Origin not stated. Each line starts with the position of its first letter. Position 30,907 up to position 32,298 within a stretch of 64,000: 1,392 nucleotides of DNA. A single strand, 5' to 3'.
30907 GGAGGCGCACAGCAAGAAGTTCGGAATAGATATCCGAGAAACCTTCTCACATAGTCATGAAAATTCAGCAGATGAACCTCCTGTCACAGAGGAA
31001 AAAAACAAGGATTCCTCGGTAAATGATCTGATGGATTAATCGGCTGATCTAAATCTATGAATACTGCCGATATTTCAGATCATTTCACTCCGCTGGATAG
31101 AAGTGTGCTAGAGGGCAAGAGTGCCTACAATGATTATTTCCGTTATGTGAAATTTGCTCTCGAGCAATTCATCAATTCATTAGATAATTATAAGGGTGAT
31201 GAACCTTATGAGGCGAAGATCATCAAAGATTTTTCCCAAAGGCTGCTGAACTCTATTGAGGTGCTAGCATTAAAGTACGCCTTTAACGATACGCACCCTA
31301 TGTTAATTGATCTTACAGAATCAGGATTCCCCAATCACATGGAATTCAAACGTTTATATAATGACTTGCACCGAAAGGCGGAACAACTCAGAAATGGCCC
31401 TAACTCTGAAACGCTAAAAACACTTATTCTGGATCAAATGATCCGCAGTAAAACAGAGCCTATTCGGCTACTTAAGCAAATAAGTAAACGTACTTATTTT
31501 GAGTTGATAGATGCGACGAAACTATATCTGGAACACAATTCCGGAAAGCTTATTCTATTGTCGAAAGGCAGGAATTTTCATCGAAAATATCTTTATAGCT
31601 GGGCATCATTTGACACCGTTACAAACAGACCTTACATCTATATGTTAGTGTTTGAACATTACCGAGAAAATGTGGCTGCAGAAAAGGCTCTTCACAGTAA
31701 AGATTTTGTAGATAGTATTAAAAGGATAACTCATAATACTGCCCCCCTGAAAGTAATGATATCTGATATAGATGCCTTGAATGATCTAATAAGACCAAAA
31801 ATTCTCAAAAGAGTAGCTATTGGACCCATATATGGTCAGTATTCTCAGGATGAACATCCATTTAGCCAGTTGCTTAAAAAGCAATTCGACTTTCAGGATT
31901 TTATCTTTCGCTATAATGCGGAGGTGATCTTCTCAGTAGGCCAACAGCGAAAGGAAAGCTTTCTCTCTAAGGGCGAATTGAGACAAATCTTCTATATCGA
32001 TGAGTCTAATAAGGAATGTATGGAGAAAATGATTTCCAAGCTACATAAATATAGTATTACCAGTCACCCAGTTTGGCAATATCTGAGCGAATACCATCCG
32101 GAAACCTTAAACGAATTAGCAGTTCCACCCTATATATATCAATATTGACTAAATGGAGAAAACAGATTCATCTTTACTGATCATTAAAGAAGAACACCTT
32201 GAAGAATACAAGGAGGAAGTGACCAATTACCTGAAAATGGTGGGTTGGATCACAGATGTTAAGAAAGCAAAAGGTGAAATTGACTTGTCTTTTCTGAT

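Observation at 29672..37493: Six-gene, translationally coupled operon around a divergent AAA+ ATPase, with no recognisable pathway (best candidate for a new system)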

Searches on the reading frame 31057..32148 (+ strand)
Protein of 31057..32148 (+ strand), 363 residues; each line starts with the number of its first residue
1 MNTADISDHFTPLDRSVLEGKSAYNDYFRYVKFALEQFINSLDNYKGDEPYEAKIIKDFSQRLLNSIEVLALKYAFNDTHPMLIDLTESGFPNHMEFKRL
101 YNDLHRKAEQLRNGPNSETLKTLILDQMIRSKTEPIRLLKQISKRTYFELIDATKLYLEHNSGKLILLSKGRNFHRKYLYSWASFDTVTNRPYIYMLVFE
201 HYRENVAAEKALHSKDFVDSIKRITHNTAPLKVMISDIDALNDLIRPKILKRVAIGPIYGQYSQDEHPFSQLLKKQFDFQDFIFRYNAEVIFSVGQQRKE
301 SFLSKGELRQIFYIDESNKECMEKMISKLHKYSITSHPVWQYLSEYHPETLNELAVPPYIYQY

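Call 3: search_protein_families(library=pfam, proteins=[window:31057-32148:+], max_evalue=1)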
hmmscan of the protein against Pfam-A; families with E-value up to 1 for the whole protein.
window:31057-32148:+ (363 aa): 2 families
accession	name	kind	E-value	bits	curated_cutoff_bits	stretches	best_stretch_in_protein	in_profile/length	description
PF21771.2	CFAP58_CC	-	0.034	13.6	27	1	203-247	126-170/306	CFAP58 central coiled coil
PF14490.11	HHH_RecD2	-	0.25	11.7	27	0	319-360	2-43/92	ATP-dependent RecD2 DNA helicase HHH domain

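Call 4: search_protein_families(library=padloc, proteins=[window:31057-32148:+], max_evalue=1)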
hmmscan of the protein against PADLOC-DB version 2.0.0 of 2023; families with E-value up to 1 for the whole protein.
window:31057-32148:+ (363 aa): 0 families

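Call 5: search_protein_families(library=ncbifam, proteins=[window:31057-32148:+], max_evalue=1)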
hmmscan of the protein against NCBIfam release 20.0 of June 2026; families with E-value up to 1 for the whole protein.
window:31057-32148:+ (363 aa): 0 families

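Call 21: search_solved_structures(query=A3, max_evalue=10)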
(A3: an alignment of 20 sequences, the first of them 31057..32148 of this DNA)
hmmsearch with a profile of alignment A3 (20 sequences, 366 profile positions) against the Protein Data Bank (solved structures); distinct sequences matched with E-value up to 10: 1.
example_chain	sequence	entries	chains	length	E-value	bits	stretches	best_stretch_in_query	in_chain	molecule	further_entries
6v41_AAA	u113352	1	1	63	0.39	13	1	157-206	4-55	Testis-specific chromodomain protein Y 1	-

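Call 60: search_protein_families(library=pfam, alignment_id=A3, max_evalue=0.5)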
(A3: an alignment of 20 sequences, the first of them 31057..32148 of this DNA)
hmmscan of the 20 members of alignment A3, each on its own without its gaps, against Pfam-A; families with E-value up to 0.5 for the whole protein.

A. member 1, window:31057-32148:+ (363 aa): 2 families
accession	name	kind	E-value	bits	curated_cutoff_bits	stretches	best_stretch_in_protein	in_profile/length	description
PF21771.2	CFAP58_CC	-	0.034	13.6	27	1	203-247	126-170/306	CFAP58 central coiled coil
PF14490.11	HHH_RecD2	-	0.25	11.7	27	0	319-360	2-43/92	ATP-dependent RecD2 DNA helicase HHH domain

B. families by the number of members that match (of 20 scanned): 18 families
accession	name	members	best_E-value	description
PF22280.2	VtrC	1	0.0057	VtrC lipocalin-like domain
PF17045.10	CEP63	1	0.0079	Centrosomal protein of 63 kDa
PF21771.2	CFAP58_CC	1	0.034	CFAP58 central coiled coil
PF12707.14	DUF3804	1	0.038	Protein of unknown function (DUF3804)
PF02172.21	KIX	1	0.047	KIX domain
PF22056.1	ORF239-like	1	0.056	ORF239-like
PF02481.21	DNA_processg_A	1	0.058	DNA recombination-mediator protein A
PF18604.6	PreAtp-grasp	1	0.059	Pre ATP-grasp domain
PF12637.14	TSCPD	1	0.073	TSCPD domain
PF09432.15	THP2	1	0.11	Tho complex subunit THP2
PF16064.11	DUF4806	1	0.16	Domain of unknown function (DUF4806)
PF23195.1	UBQLN1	1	0.17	Ubiquilin-1-like domain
PF01268.25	FTHFS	1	0.19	Formate--tetrahydrofolate ligase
PF10304.15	RTP1_C2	1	0.2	Required for nuclear transport of RNA pol II C-terminus 2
PF04406.19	TP6A_N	1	0.22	Type IIB DNA topoisomerase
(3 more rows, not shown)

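Call 64: search_protein_families(library=phrogs, proteins=[window:31057-32148:+], max_evalue=0.1)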
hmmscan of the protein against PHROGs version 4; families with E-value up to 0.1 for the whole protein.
window:31057-32148:+ (363 aa): 0 families
